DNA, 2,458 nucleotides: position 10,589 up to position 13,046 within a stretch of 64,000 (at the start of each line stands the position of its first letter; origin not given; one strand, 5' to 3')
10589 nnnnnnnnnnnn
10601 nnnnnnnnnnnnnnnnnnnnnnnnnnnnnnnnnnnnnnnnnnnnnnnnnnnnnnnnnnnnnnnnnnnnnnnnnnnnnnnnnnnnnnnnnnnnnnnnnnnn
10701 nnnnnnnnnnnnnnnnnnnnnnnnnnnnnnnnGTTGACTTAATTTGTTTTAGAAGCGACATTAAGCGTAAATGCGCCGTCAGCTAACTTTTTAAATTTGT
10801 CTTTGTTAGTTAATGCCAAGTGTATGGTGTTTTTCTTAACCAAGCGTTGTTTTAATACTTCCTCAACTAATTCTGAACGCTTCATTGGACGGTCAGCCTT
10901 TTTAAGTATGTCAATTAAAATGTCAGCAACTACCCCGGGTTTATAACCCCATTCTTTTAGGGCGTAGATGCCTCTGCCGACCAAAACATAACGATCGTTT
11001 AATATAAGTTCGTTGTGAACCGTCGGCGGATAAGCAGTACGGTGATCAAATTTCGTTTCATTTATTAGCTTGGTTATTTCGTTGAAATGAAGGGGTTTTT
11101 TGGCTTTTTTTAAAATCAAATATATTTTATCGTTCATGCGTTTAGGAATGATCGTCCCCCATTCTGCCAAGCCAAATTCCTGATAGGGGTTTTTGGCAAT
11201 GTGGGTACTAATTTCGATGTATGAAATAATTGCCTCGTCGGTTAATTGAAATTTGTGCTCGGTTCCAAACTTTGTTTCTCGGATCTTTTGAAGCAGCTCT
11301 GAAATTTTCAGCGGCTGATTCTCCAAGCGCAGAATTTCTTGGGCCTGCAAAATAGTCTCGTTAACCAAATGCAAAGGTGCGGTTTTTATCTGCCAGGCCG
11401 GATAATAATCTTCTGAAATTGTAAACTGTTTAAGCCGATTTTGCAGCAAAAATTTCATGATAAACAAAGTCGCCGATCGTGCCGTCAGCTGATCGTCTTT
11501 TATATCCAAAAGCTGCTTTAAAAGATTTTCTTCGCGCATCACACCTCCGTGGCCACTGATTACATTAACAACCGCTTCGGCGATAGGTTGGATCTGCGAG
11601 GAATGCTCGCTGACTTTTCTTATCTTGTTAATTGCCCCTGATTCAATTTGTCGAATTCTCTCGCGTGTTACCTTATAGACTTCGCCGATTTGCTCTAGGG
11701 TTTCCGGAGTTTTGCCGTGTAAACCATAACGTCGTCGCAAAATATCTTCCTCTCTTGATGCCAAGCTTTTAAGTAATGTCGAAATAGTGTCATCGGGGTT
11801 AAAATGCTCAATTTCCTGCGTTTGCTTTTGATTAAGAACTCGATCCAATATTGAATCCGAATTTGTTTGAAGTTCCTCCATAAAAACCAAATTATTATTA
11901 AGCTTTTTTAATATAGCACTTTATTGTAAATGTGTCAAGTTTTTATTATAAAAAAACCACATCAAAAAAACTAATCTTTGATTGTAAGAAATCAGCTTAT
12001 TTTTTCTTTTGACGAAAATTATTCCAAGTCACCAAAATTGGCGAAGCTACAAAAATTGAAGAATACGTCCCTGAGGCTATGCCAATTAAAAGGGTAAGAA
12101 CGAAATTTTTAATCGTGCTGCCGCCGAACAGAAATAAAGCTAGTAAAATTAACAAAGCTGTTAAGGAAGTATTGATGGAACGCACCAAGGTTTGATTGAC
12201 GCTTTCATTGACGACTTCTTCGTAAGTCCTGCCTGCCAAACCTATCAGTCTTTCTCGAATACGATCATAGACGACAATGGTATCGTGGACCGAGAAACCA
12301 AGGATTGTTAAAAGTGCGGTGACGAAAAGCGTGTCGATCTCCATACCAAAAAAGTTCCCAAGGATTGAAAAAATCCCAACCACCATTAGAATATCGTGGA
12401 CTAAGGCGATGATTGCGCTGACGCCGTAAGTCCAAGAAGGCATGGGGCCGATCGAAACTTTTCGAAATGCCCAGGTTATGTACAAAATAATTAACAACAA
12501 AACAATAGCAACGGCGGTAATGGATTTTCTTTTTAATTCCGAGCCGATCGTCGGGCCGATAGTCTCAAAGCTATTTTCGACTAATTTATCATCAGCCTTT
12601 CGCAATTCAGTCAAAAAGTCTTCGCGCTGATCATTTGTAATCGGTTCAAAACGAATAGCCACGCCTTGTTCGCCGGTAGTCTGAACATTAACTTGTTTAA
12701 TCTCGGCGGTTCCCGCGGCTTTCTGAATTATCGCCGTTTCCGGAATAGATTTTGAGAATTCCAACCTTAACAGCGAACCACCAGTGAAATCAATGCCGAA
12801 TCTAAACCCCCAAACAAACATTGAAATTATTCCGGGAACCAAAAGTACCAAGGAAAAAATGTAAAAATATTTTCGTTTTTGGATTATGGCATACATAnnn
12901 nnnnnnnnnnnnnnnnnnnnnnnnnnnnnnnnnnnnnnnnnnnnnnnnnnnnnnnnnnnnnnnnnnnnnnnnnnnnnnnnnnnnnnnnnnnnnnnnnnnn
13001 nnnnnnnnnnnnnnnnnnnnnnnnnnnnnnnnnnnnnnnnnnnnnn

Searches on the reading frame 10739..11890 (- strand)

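Call 15: search_protein_families(library=pfam, proteins=[window:10739-11890:-], max_evalue=0.001)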
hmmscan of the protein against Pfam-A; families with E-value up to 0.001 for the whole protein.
window:10739-11890:- (383 aa): 3 families
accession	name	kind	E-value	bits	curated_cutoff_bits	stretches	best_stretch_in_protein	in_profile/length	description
PF04545.22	Sigma70_r4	-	8.6e-14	51.2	24.1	1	39-92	1-50/50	Sigma-70, region 4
PF05066.19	HARE-HTH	-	7.5e-12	45.9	25.9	0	320-354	2-38/71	HB1, ASXL, restriction endonuclease HTH domain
PF23159.1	WH_Rok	-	8.7e-06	26.2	27.6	0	325-348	5-28/58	Repressor Rok winged helix domain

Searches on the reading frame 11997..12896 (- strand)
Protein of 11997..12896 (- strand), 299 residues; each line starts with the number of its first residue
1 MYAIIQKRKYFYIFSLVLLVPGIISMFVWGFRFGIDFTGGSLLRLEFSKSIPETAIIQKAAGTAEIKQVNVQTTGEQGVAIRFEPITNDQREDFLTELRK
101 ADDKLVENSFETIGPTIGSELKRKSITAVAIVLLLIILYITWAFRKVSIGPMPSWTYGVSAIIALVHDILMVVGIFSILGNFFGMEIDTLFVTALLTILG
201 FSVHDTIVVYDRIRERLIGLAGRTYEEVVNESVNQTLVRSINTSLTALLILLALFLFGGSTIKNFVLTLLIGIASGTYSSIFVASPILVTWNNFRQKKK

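Call 15: search_protein_families(library=pfam, proteins=[window:11997-12896:-], max_evalue=0.001)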
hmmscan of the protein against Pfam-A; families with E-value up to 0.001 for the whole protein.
window:11997-12896:- (299 aa): 2 families
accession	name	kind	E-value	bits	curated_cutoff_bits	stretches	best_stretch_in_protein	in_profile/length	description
PF02355.23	SecD_SecF_C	-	1.5e-60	204.3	20.5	1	96-292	4-187/189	Protein export membrane protein SecD/SecF, C-terminal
PF07549.19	Sec_GG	-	8.4e-08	31.9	20.3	1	24-50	1-27/28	SecD/SecF GG Motif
